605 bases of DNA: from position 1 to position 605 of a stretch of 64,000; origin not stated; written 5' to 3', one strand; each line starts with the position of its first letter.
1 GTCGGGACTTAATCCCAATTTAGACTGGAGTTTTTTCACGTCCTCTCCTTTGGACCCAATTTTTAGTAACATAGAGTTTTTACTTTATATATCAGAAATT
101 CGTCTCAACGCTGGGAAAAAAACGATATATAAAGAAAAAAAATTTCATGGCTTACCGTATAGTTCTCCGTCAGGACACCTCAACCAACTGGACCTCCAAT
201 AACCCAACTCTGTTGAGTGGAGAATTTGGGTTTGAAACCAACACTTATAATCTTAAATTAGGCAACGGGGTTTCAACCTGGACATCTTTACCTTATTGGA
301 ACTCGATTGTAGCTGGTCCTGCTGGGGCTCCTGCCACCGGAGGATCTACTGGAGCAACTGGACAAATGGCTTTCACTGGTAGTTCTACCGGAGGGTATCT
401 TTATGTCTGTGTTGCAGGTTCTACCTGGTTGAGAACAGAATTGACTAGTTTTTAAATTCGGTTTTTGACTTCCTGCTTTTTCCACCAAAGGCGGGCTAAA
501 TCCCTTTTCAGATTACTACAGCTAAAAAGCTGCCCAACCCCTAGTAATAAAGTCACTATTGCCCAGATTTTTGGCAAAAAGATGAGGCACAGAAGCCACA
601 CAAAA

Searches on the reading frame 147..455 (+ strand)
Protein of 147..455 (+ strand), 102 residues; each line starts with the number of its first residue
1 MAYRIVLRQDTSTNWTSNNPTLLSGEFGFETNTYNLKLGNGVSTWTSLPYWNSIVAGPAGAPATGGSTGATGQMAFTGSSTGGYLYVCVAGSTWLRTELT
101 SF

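Call 88: search_protein_families(library=pfam, proteins=[window:147-455:+], max_evalue=0.001)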
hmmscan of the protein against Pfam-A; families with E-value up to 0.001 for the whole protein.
window:147-455:+ (102 aa): 1 family
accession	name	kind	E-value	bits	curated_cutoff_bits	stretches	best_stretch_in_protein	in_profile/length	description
PF18454.7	Mtd_N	-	4.3e-11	43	26.3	1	7-43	3-37/37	Major tropism determinant N-terminal domain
